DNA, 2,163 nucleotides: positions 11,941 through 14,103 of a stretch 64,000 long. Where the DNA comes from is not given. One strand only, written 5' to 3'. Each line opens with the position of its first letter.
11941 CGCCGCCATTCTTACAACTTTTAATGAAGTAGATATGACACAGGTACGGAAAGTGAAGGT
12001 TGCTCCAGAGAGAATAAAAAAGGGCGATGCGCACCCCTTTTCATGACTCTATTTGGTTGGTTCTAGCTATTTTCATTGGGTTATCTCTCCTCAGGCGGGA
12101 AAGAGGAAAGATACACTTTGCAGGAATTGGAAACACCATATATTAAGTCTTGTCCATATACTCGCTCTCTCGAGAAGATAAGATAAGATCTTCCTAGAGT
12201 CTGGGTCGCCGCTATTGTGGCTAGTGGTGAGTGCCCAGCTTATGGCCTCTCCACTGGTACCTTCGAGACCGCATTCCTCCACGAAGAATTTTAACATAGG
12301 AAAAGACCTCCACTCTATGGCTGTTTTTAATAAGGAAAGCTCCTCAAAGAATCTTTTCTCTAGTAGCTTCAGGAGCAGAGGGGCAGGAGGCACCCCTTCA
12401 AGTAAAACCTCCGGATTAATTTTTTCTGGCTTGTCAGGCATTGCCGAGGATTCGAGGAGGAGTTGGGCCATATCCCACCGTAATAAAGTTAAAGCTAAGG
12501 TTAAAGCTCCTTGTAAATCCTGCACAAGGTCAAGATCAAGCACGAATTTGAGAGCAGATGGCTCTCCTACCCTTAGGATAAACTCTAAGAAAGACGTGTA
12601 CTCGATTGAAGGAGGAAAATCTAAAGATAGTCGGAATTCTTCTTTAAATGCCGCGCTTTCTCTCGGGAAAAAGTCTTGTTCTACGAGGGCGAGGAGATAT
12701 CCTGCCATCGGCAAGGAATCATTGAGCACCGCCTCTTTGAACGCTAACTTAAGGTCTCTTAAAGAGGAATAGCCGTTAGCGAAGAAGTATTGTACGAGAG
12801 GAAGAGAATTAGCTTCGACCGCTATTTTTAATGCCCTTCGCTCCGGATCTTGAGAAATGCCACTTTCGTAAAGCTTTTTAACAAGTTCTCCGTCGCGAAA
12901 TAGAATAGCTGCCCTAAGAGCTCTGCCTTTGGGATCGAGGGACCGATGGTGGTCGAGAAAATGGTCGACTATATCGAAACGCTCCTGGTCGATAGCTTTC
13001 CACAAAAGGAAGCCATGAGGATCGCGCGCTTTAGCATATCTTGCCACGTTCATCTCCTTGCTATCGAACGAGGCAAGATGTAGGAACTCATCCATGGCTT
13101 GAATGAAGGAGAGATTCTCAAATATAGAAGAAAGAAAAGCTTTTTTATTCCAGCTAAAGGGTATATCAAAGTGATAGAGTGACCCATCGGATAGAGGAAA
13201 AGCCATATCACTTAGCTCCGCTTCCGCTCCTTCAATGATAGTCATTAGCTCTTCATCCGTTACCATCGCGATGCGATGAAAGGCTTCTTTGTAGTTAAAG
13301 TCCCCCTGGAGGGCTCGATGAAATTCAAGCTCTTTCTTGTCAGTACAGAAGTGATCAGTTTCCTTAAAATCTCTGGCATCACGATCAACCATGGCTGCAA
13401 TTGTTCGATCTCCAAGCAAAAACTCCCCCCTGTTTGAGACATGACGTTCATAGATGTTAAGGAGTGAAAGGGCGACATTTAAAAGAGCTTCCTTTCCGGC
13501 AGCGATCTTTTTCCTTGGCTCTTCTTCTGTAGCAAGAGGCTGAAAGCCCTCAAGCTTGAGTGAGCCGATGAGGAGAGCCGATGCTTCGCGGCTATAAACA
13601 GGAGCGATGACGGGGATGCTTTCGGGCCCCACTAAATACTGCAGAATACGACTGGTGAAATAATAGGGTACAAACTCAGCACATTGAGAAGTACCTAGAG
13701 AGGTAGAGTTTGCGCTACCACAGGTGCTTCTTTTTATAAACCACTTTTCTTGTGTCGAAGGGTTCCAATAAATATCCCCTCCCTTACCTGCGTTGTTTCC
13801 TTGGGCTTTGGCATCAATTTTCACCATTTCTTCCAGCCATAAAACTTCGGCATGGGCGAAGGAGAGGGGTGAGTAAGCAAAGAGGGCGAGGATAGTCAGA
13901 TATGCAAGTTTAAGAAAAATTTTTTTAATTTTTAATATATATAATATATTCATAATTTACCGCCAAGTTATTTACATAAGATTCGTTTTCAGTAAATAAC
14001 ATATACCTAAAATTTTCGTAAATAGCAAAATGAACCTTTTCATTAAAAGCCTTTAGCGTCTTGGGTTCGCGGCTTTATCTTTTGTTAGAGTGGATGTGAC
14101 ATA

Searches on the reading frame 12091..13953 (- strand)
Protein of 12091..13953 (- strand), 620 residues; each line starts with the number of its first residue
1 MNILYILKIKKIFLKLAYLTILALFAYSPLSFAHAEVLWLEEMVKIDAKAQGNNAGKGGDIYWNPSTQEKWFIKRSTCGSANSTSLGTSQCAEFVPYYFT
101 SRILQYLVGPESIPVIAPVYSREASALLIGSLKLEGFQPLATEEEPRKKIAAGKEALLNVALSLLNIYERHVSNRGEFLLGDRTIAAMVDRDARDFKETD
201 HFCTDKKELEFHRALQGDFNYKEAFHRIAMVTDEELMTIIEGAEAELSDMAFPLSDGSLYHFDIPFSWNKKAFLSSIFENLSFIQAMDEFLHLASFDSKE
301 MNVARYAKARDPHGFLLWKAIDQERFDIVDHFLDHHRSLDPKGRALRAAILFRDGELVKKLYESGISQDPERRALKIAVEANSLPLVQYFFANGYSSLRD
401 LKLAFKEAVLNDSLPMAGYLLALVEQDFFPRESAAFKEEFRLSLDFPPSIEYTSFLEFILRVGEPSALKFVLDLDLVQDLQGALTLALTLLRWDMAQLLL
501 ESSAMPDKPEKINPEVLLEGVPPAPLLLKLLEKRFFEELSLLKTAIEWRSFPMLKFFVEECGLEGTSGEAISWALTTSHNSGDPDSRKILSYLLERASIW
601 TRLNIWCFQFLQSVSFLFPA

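Call 4: search_protein_families(library=pfam, proteins=[window:12091-13953:-], max_evalue=0.01)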
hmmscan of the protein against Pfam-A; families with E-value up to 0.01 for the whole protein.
window:12091-13953:- (620 aa): 1 family
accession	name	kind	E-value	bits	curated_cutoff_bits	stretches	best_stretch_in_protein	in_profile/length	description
PF12796.13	Ank_2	-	1.8e-05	25.6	27.3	0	318-394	2-83/90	Ankyrin repeats (3 copies)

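Call 10: list_cluster_members(proteins=[P0001, P0002, window:6904-9012:-, window:12091-13953:-, window:3260-4117:-, window:893-2782:-, window:31084-33333:+])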
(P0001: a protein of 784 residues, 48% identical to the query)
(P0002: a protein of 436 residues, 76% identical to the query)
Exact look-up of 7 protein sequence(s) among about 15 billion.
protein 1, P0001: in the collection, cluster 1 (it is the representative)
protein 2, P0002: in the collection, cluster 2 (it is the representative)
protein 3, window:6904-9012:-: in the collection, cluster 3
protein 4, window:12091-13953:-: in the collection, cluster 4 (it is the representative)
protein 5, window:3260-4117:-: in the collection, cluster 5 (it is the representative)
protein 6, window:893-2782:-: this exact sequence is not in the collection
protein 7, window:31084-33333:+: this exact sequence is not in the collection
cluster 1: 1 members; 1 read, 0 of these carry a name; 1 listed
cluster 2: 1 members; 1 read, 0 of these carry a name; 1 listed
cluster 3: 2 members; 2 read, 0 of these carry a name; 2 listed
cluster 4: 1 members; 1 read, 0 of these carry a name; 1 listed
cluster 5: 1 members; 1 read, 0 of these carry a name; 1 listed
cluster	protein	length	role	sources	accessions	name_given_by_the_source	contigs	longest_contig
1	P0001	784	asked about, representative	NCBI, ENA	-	-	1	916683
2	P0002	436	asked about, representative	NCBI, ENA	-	-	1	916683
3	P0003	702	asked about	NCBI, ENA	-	-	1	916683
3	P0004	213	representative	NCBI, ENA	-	-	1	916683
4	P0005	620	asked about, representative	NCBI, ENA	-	-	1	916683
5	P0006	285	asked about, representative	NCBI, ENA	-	-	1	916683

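Call 70: find_encoding_contigs(protein=window:12091-13953:-, flank=10000, max_places=5)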
Protein window:12091-13953:- (620 aa): 1 contig read that carries it; 1 place shown.
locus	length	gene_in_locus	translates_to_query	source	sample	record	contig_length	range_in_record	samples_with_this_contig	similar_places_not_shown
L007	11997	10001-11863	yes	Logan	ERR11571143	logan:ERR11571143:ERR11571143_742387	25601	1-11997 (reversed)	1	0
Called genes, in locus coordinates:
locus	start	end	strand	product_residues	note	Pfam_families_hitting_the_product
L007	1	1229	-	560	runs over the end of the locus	PF23211:LRR_LRWD1 (faint), PF00560:LRR_1 (faint), PF13855:LRR_8 (weak), PF12799:LRR_4 (weak), PF13855:LRR_8 (weak), PF23598:LRR_14 (weak)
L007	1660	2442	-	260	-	PF00290:Trp_syntA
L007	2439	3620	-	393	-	PF00291:PALP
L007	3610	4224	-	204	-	PF00697:PRAI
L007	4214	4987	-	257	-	PF00218:IGPS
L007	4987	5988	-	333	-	PF02885:Glycos_trans_3N, PF00591:Glycos_transf_3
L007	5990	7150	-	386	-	PF00266:Aminotran_5, PF22580:KYNU_C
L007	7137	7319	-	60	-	-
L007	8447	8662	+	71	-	-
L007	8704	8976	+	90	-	-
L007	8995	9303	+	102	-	-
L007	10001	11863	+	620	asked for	-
